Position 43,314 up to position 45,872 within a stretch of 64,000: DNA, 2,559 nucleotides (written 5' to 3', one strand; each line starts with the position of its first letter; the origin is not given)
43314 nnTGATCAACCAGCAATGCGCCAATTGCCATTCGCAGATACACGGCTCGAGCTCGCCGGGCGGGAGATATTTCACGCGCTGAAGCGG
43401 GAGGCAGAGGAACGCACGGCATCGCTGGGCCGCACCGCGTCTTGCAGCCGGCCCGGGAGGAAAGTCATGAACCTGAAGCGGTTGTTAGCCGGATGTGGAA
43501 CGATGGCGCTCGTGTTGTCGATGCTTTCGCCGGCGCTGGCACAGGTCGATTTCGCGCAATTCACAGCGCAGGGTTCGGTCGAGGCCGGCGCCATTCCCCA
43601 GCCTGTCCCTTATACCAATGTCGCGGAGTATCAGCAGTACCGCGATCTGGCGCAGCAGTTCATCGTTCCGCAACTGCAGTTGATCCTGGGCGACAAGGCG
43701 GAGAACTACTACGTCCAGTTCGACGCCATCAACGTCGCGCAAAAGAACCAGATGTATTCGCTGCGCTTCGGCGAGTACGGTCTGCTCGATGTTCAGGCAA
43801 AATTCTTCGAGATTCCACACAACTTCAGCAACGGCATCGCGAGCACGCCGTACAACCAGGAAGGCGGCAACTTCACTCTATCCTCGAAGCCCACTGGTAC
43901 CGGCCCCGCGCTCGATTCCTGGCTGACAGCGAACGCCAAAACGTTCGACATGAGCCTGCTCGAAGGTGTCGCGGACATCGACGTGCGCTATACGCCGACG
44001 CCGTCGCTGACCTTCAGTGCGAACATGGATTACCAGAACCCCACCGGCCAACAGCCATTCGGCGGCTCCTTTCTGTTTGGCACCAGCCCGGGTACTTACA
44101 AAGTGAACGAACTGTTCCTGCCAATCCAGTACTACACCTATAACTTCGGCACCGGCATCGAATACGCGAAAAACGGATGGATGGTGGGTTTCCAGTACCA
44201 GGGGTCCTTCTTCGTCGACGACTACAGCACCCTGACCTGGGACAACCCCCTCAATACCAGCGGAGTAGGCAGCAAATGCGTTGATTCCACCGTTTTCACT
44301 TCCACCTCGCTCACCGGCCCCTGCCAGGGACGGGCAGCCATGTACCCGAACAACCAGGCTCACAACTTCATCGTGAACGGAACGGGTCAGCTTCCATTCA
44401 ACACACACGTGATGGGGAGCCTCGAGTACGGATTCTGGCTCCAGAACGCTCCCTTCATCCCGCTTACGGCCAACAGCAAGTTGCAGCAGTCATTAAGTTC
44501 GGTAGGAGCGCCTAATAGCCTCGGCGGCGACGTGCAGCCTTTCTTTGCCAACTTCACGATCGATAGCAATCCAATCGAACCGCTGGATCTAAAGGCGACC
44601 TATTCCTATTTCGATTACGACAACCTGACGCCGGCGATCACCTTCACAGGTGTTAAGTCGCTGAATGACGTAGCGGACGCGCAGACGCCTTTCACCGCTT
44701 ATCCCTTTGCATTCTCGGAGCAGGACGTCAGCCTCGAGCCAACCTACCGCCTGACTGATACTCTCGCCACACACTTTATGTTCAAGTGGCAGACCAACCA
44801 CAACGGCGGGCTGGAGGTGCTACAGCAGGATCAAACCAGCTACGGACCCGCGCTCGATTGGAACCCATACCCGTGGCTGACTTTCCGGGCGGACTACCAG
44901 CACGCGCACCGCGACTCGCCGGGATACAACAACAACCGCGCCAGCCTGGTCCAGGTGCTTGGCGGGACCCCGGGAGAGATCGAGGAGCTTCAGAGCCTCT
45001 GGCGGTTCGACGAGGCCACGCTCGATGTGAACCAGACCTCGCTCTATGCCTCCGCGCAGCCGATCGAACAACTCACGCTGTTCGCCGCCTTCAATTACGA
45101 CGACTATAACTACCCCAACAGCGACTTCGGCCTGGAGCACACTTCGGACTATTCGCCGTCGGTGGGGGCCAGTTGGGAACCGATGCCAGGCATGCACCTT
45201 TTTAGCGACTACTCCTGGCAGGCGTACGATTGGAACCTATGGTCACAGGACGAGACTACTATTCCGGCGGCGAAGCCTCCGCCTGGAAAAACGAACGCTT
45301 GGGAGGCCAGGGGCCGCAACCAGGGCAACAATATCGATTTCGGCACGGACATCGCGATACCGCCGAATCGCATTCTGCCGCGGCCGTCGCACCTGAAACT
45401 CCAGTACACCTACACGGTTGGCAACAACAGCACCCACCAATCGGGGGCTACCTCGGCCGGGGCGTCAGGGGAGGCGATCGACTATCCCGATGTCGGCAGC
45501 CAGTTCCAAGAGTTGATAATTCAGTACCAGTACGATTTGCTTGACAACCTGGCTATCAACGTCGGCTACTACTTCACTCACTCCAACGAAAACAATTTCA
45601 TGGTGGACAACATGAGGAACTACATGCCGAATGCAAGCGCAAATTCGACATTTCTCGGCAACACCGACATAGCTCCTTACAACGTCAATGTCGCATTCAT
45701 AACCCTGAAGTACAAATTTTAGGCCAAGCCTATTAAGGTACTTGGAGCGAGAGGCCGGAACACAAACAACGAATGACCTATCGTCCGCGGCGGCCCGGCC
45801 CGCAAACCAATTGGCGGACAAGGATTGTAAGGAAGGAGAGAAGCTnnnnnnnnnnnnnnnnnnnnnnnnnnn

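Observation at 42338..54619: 12-kb c-type cytochrome supercluster resembling an extracellular electron transfer / iron-redox module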

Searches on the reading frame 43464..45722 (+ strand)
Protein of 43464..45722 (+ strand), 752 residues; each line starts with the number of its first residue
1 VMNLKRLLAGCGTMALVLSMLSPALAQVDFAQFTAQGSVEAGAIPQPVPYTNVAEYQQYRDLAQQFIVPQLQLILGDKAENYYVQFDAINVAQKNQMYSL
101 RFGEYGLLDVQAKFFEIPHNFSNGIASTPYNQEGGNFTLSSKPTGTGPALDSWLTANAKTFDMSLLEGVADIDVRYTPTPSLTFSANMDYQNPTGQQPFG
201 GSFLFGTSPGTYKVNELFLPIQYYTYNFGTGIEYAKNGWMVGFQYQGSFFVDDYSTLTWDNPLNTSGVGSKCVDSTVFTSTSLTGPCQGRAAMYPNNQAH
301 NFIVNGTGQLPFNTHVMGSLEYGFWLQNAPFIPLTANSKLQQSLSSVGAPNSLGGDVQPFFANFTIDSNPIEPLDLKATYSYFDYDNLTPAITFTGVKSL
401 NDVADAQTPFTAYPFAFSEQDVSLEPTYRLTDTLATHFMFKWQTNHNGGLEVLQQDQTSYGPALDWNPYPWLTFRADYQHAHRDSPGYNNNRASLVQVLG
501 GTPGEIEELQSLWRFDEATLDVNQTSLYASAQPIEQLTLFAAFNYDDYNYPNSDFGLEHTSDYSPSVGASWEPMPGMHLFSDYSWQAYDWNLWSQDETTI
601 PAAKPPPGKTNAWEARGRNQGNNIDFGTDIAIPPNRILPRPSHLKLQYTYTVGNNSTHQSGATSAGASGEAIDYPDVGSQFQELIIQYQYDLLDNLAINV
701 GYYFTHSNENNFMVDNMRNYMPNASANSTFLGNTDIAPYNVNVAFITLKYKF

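Call 4: search_protein_families(library=pfam, proteins=[window:43464-45722:+], max_evalue=0.01)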
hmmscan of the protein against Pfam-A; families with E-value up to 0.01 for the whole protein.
window:43464-45722:+ (752 aa): 1 family
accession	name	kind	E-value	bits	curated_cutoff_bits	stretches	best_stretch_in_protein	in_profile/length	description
PF11854.14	MtrB_PioB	-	8.7e-75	253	23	1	57-752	10-635/635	Putative outer membrane beta-barrel porin, MtrB/PioB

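Call 5: search_protein_families(library=ncbifam, proteins=[window:43464-45722:+], max_evalue=0.01)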
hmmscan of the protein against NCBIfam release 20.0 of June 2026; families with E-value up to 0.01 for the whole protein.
window:43464-45722:+ (752 aa): 3 families
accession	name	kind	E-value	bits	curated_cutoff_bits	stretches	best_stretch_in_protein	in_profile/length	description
TIGR03509.1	OMP_MtrB_PioB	subfamily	1.5e-59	202.2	240.05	1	79-752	42-662/662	MtrB/PioB family decaheme-associated outer membrane protein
TIGR01786.1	TonB-hemlactrns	subfamily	0.0012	17.3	323.75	1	476-584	369-459/719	TonB-dependent hemoglobin/transferrin/lactoferrin family receptor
TIGR03014.2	EpsL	equivalog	0.0087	15.1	275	0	417-486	291-366/385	XrtB/PEP-CTERM-associated polysaccharide biosynthesis outer membrane protein EpsL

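Call 8: find_encoding_contigs(protein=window:43464-45722:+, flank=10000, max_places=6)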
Protein window:43464-45722:+ (752 aa): no gene with exactly this product is on record in the collection.

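Call 9: find_homologous_proteins(query=window:43464-45722:+)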
Query window:43464-45722:+ (752 aa): 128 proteins with E <= 0.001 among 8000 candidates; the best 120 are listed.
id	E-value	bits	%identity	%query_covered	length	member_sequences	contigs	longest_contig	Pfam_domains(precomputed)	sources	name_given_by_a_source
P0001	0.0e+0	1566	90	100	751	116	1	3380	PF11854.15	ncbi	-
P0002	0.0e+0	1558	89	100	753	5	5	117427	PF11854.15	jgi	-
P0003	0.0e+0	1541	88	100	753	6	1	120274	PF11854.15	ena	-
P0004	0.0e+0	1499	85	100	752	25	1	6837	PF11854.15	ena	-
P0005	0.0e+0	1471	84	100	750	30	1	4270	PF11854.15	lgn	-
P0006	0.0e+0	1466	83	100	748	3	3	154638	PF11854.15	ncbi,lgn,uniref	ncbi:MtrB/PioB family outer membrane beta-barrel protein [Candidatus Binatus sp.]|uniref:MtrB/PioB f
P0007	0.0e+0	1466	84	100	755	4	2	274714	PF11854.15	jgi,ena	jgi:MtrB/PioB family decaheme-associated outer membrane protein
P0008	0.0e+0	1453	83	100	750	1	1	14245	PF11854.15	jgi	jgi:MtrB/PioB family decaheme-associated outer membrane protein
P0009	0.0e+0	1452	84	100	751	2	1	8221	PF11854.15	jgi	-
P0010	0.0e+0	1451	82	100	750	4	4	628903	PF11854.15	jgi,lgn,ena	jgi:MtrB/PioB family decaheme-associated outer membrane protein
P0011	0.0e+0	1444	82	100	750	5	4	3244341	PF11854.15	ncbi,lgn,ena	ncbi:MAG: MtrB/PioB family outer membrane beta-barrel protein [Candidatus Binatus sp.]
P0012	0.0e+0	1430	81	100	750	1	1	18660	PF11854.15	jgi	jgi:MtrB/PioB family decaheme-associated outer membrane protein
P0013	0.0e+0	1424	82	100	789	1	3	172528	PF11854.15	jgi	jgi:MtrB/PioB family decaheme-associated outer membrane protein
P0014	0.0e+0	1422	80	100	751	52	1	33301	PF11854.15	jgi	jgi:MtrB/PioB family decaheme-associated outer membrane protein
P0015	0.0e+0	1418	81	100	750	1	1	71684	PF11854.15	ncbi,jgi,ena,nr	ncbi:MAG TPA: MtrB/PioB family outer membrane beta-barrel protein [Candidatus Binataceae bacterium]|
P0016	0.0e+0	1417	82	100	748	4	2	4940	PF11854.15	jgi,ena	-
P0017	0.0e+0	1401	80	100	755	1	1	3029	PF11854.15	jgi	jgi:MtrB/PioB family decaheme-associated outer membrane protein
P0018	0.0e+0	1358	78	100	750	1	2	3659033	PF11854.15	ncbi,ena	ncbi:MAG: MtrB/PioB family outer membrane beta-barrel protein [Candidatus Binataceae bacterium]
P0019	0.0e+0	1355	76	100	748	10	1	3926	PF11854.15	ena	-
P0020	0.0e+0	1287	73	100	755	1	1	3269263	PF11854.15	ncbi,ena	-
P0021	0.0e+0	1285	74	100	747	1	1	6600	PF11854.15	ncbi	-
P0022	0.0e+0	1281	73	100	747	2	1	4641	PF11854.15,PF07642.18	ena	-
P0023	0.0e+0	1277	72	100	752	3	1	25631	PF11854.15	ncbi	-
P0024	0.0e+0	1268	73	100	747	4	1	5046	PF11854.15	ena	-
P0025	0.0e+0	1263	73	100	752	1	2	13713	PF11854.15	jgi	jgi:MtrB/PioB family decaheme-associated outer membrane protein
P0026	0.0e+0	1255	86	82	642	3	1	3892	PF11854.15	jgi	-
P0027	0.0e+0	1196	77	89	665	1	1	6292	PF11854.15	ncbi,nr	ncbi:MAG TPA: MtrB/PioB family outer membrane beta-barrel protein, partial [Candidatus Binataceae ba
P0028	0.0e+0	1075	64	100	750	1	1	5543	PF11854.15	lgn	-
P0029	0.0e+0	1058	61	100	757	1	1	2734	PF11854.15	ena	-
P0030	0.0e+0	1056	62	100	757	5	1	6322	PF11854.15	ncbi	-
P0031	0.0e+0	1055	62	100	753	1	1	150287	PF11854.15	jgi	jgi:MtrB/PioB family decaheme-associated outer membrane protein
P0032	2.5e-298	1010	79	72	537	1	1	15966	PF11854.15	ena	-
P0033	5.5e-297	1005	60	100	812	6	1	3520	PF11854.15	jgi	jgi:hypothetical protein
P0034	1.3e-285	968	59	100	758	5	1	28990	PF11854.15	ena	-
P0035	5.1e-278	943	60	94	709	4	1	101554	PF11854.15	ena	-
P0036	2.2e-260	884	60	87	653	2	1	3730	PF11854.15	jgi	jgi:MtrB/PioB family decaheme-associated outer membrane protein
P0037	7.8e-251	853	54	100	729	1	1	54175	PF11854.15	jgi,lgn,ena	-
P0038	6.5e-244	830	51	97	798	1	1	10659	PF11854.15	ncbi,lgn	-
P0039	2.1e-243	828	51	97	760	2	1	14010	PF11854.15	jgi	jgi:MtrB/PioB family decaheme-associated outer membrane protein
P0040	3.1e-239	815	51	100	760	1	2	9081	PF11854.15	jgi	jgi:MtrB/PioB family decaheme-associated outer membrane protein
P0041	5.7e-237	807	50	97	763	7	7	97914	PF11854.15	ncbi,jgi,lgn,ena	jgi:MtrB/PioB family decaheme-associated outer membrane protein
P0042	2.2e-234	798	77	62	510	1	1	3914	PF11854.15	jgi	jgi:hypothetical protein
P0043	8.7e-225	767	50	99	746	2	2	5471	PF11854.15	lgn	-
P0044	8.5e-224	763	48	99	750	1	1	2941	PF11854.15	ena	-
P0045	4.5e-223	761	49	98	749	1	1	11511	PF11854.15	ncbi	-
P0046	4.7e-223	761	49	98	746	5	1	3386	PF11854.15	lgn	-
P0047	3.4e-222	758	48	100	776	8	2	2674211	PF11854.15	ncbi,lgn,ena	-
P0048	3.8e-222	758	48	98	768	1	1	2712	PF11854.15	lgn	-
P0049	4.2e-220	751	48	99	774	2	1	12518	PF11854.15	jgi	jgi:MtrB/PioB family decaheme-associated outer membrane protein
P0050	1.6e-215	736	48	100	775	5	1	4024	PF11854.15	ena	-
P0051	6.7e-213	727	47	100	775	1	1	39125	PF11854.15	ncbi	ncbi:MAG: MtrB/PioB family outer membrane beta-barrel protein [Candidatus Binataceae bacterium]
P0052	5.9e-212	724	48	98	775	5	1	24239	PF11854.15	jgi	jgi:MtrB/PioB family decaheme-associated outer membrane protein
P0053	1.5e-209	716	47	99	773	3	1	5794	PF11854.15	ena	-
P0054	3.8e-209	715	46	100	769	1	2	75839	PF11854.15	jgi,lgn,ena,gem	-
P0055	4.2e-209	715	75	55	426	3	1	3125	PF11854.15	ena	-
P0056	4.2e-208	712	51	86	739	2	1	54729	PF11854.15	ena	-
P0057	5.5e-207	708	47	98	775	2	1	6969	PF11854.15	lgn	-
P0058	8.9e-207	707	46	99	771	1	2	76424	PF11854.15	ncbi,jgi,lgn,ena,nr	ncbi:MAG TPA: MtrB/PioB family outer membrane beta-barrel protein [Candidatus Binataceae bacterium]|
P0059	7.1e-206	704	46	100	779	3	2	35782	PF11854.15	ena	-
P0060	3.9e-205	702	45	97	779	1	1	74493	PF11854.15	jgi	jgi:hypothetical protein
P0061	3.1e-203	696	46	97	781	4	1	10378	PF11854.15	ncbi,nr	ncbi:MAG TPA: MtrB/PioB family outer membrane beta-barrel protein [Terriglobales bacterium]|nr:MtrB/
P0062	1.6e-201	690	46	99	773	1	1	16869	PF11854.15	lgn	-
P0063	9.1e-201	687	46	100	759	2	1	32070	PF11854.15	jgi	jgi:hypothetical protein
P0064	3.7e-199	682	45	97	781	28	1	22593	PF11854.15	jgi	jgi:putative beta-barrel porin MtrB/PioB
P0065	2.2e-198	679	44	100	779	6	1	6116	PF11854.15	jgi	jgi:MtrB/PioB family decaheme-associated outer membrane protein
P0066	1.2e-197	677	61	67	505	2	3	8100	PF11854.15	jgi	jgi:hypothetical protein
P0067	2.2e-195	670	75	54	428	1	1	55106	PF11854.15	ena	-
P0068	3.4e-182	626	42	99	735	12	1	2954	PF11854.15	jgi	-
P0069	2.2e-162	560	38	97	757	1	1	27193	PF11854.15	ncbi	-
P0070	6.4e-162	559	38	100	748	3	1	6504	PF11854.15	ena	-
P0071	1.0e-160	555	37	100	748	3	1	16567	PF11854.15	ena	-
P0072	6.1e-160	552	37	100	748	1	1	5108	PF11854.15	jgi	jgi:MtrB/PioB family decaheme-associated outer membrane protein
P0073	6.3e-158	546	37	97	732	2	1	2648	PF11854.15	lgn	-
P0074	9.2e-154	532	37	98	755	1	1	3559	PF11854.15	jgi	jgi:MtrB/PioB family decaheme-associated outer membrane protein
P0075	2.5e-153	530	37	98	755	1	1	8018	PF11854.15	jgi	jgi:MtrB/PioB family decaheme-associated outer membrane protein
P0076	2.8e-153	530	36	99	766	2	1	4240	PF11854.15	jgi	jgi:MtrB/PioB family decaheme-associated outer membrane protein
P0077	6.3e-153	529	36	99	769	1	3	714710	PF11854.15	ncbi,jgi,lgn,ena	-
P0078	3.4e-152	527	37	97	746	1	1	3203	PF11854.15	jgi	jgi:MtrB/PioB family decaheme-associated outer membrane protein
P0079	6.4e-152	526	36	99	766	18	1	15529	PF11854.15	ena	-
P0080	3.1e-151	524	36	98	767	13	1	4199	PF11854.15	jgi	jgi:MtrB/PioB family decaheme-associated outer membrane protein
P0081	5.3e-151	523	38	98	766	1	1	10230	PF11854.15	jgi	jgi:MtrB/PioB family decaheme-associated outer membrane protein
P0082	1.2e-149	518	36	100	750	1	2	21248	PF11854.15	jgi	jgi:MtrB/PioB family decaheme-associated outer membrane protein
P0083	8.0e-148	512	36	98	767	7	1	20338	PF11854.15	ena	-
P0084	8.4e-148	512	36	97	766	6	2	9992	PF11854.15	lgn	-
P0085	1.4e-147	512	36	98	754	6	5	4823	PF11854.15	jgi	jgi:MtrB/PioB family decaheme-associated outer membrane protein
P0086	2.5e-147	511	38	91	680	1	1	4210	PF11854.15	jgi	jgi:MtrB/PioB family decaheme-associated outer membrane protein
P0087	5.1e-147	510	35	99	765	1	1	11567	PF11854.15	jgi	jgi:MtrB/PioB family decaheme-associated outer membrane protein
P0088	7.5e-147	509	36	98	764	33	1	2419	PF11854.15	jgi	-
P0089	1.5e-145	505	35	99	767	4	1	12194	PF11854.15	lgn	-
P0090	3.3e-142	494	37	98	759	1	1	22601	PF11854.15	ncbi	-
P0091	5.1e-142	493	35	98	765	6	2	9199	PF11854.15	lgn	-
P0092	1.1e-141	492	35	98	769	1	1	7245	PF11854.15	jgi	-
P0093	2.1e-141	491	34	97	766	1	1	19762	PF11854.15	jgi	jgi:MtrB/PioB family decaheme-associated outer membrane protein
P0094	4.4e-141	490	35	98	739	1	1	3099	PF11854.15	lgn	-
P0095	2.9e-140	487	34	97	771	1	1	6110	PF11854.15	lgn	-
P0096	6.7e-140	486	34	98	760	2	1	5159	PF11854.15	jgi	-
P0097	6.8e-138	479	37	98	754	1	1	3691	PF11854.15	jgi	jgi:MtrB/PioB family decaheme-associated outer membrane protein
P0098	8.4e-138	479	37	99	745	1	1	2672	PF11854.15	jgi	jgi:MtrB/PioB family decaheme-associated outer membrane protein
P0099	9.2e-138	479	35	98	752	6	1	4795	PF11854.15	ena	-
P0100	3.3e-137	477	34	98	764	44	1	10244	PF11854.15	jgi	-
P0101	1.6e-136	475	35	100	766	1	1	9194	PF11854.15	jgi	jgi:MtrB/PioB family decaheme-associated outer membrane protein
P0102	1.9e-136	475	36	99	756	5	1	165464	PF11854.15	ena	-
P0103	2.3e-136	474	35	99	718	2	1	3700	PF11854.15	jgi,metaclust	metaclust:\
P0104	1.7e-135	472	37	98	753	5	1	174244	PF11854.15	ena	-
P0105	1.8e-135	471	34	98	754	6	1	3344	PF11854.15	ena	-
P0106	3.2e-135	471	34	99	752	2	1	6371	PF11854.15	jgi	jgi:MtrB/PioB family decaheme-associated outer membrane protein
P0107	8.9e-133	463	36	99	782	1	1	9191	PF11854.15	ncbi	-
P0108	2.1e-132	461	35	98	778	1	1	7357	PF11854.15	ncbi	-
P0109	2.3e-132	461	36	98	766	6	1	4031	PF11854.15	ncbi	-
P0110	4.2e-128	447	35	98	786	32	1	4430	PF11854.15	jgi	jgi:putative beta-barrel porin MtrB/PioB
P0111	1.1e-127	446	35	97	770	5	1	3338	PF11854.15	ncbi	ncbi:MAG: MtrB/PioB family outer membrane beta-barrel protein [Candidatus Binatia bacterium]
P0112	1.8e-127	445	35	98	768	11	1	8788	PF11854.15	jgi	jgi:MtrB/PioB family decaheme-associated outer membrane protein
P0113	3.9e-127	444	35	97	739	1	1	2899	PF11854.15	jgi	jgi:MtrB/PioB family decaheme-associated outer membrane protein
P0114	5.5e-127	443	35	99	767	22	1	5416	PF11854.15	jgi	jgi:MtrB/PioB family decaheme-associated outer membrane protein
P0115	7.7e-126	440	36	93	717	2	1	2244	PF11854.15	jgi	jgi:MtrB/PioB family decaheme-associated outer membrane protein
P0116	1.6e-125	439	35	97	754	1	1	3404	PF11854.15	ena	-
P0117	3.5e-124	434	35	97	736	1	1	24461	PF11854.15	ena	-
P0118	1.2e-122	429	35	99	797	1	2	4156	PF11854.15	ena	-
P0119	1.0e-120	423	35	83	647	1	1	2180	PF11854.15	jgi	jgi:MtrB/PioB family decaheme-associated outer membrane protein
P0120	7.6e-114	400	33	100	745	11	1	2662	PF11854.15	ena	-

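Call 10: find_encoding_contigs(protein=P0011, flank=10000, max_places=3)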
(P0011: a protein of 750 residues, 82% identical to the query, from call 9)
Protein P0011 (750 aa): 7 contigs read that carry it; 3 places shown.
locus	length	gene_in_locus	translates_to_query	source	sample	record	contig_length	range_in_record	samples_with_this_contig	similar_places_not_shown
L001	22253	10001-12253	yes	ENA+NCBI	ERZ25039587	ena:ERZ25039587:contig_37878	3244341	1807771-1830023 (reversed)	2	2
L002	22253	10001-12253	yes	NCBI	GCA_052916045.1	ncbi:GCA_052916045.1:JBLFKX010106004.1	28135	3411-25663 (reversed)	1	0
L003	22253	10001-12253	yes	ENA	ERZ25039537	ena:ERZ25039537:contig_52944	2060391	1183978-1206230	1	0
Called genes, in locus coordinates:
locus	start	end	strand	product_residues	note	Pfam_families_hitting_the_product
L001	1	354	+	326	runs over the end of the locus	PF00676:E1_dh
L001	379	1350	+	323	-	PF02779:Transket_pyr, PF02780:Transketolase_C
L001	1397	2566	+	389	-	PF00364:Biotin_lipoyl, PF02817:E3_binding, PF00198:2-oxoacid_dh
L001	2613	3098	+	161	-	PF00111:Fer2, PF01799:Fer2_2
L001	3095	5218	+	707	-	PF20256:MoCoBD_2, PF02738:MoCoBD_1, PF20256:MoCoBD_2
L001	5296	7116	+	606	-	PF04134:DCC1-like, PF06762:LMF1, PF25179:LMF1_C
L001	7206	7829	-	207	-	PF13620:CarboxypepD_reg (faint), PF00127:Copper-bind (weak)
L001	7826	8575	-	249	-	PF14686:fn3_3, PF13715:CarbopepD_reg_2 (weak), PF13620:CarboxypepD_reg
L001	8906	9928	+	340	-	PF14522:Cytochrome_C7 (faint), PF14537:Cytochrom_c3_2 (faint), PF22678:Cytochrom_c_NrfB-like (faint), PF09699:Paired_CXXCH_1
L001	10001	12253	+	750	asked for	PF11854:MtrB_PioB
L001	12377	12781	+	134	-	PF00034:Cytochrom_C, PF13442:Cytochrome_CBB3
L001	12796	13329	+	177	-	PF00355:Rieske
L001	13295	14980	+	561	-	PF00033:Cytochrome_B, PF13631:Cytochrom_B_N_2, PF13442:Cytochrome_CBB3 (faint), PF00032:Cytochrom_B_C, PF02433:FixO (faint), PF00034:Cytochrom_C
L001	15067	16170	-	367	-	PF00296:Bac_luciferase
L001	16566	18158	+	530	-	PF03007:WS_DGAT_cat, PF06974:WS_DGAT_C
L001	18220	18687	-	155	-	-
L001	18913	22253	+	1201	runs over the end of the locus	PF01855:POR_N, PF17147:PFOR_II, PF01558:POR, PF10371:EKR, PF00037:Fer4, PF12837:Fer4_6, PF12838:Fer4_7, PF13183:Fer4_8, +6 more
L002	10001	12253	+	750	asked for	PF11854:MtrB_PioB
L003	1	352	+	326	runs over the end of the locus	PF00676:E1_dh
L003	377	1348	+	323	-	PF02779:Transket_pyr, PF02780:Transketolase_C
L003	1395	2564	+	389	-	PF00364:Biotin_lipoyl, PF02817:E3_binding, PF00198:2-oxoacid_dh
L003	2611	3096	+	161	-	PF00111:Fer2, PF01799:Fer2_2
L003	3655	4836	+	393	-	PF02738:MoCoBD_1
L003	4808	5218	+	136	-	PF20256:MoCoBD_2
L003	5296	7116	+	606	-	PF04134:DCC1-like, PF06762:LMF1, PF25179:LMF1_C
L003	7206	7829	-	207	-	PF13620:CarboxypepD_reg (faint), PF00127:Copper-bind (weak)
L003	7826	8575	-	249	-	PF14686:fn3_3, PF13715:CarbopepD_reg_2 (weak), PF13620:CarboxypepD_reg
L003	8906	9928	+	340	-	PF14522:Cytochrome_C7 (faint), PF14537:Cytochrom_c3_2 (faint), PF22678:Cytochrom_c_NrfB-like (faint), PF09699:Paired_CXXCH_1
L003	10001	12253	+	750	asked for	PF11854:MtrB_PioB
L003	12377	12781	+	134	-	PF00034:Cytochrom_C, PF13442:Cytochrome_CBB3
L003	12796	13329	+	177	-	PF00355:Rieske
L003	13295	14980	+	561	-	PF00033:Cytochrome_B, PF13631:Cytochrom_B_N_2, PF13442:Cytochrome_CBB3 (faint), PF00032:Cytochrom_B_C, PF02433:FixO (faint), PF00034:Cytochrom_C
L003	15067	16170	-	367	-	PF00296:Bac_luciferase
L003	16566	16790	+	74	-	-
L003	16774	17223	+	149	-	PF03007:WS_DGAT_cat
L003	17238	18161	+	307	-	PF06974:WS_DGAT_C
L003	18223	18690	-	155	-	-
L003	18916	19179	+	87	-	PF01855:POR_N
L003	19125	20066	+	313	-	PF01855:POR_N, PF17147:PFOR_II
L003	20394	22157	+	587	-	PF01558:POR, PF10371:EKR, PF00037:Fer4, PF12837:Fer4_6, PF12838:Fer4_7, PF13183:Fer4_8, PF13187:Fer4_9 (weak), PF13484:Fer4_16, +5 more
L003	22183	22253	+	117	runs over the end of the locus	-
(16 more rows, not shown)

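Call 12: find_encoding_contigs(protein=P0002, flank=10000, max_places=2)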
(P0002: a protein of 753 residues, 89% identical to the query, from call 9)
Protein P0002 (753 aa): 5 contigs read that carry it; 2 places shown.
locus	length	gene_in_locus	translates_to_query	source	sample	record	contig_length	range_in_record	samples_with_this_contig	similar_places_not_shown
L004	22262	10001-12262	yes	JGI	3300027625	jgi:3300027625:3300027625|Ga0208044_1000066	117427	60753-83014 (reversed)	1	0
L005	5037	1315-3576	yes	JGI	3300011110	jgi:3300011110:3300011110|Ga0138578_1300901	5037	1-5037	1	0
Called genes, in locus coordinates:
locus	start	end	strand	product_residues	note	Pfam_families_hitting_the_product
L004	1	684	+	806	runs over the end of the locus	PF01588:tRNA_bind, PF03483:B3_4, PF03484:B5, PF17759:tRNA_synthFbeta, PF03147:FDX-ACB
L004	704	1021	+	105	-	PF00216:Bac_DNA_binding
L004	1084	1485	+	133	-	PF13411:MerR_1, PF00376:MerR (weak)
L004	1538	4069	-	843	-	PF00535:Glycos_transf_2, PF10111:Glyco_tranf_2_2, PF13506:Glyco_transf_21, PF13641:Glyco_tranf_2_3, PF13632:Glyco_trans_2_3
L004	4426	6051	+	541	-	PF00512:HisKA, PF02518:HATPase_c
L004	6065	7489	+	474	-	PF00072:Response_reg, PF00158:Sigma54_activat, PF13191:AAA_16 (faint), PF14532:Sigma54_activ_2, PF07728:AAA_5 (faint), PF25601:AAA_lid_14, PF02954:HTH_8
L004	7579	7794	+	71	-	PF02416:TatA_B_E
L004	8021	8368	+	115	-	PF13744:HTH_37, PF13560:HTH_31, PF12844:HTH_19 (weak), PF13443:HTH_26 (weak), PF01381:HTH_3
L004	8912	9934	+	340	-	PF14522:Cytochrome_C7 (faint), PF14537:Cytochrom_c3_2 (faint), PF22113:Mtrc-MtrF_II-IV_dom (faint), PF22678:Cytochrom_c_NrfB-like (faint), PF09699:Paired_CXXCH_1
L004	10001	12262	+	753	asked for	PF11854:MtrB_PioB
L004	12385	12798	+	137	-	PF00034:Cytochrom_C, PF13442:Cytochrome_CBB3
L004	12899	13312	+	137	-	PF00034:Cytochrom_C, PF13442:Cytochrome_CBB3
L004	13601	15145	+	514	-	PF03264:Cytochrom_NNT (weak), PF14522:Cytochrome_C7 (faint), PF14537:Cytochrom_c3_2 (faint)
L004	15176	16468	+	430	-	PF02085:Cytochrom_CIII (faint), PF14537:Cytochrom_c3_2 (faint), PF22113:Mtrc-MtrF_II-IV_dom (faint), PF09699:Paired_CXXCH_1 (faint), PF14522:Cytochrome_C7 (weak)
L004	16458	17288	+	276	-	PF01292:Ni_hydr_CYTB (weak)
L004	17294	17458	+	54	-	-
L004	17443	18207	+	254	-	PF01145:Band_7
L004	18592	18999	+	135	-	PF00034:Cytochrom_C (weak), PF13442:Cytochrome_CBB3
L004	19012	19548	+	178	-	PF00355:Rieske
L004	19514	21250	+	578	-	PF00033:Cytochrome_B, PF13631:Cytochrom_B_N_2, PF13442:Cytochrome_CBB3 (faint), PF00032:Cytochrom_B_C, PF00034:Cytochrom_C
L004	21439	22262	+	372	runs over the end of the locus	PF04055:Radical_SAM, PF13186:SPASM (weak)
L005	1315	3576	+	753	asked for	PF11854:MtrB_PioB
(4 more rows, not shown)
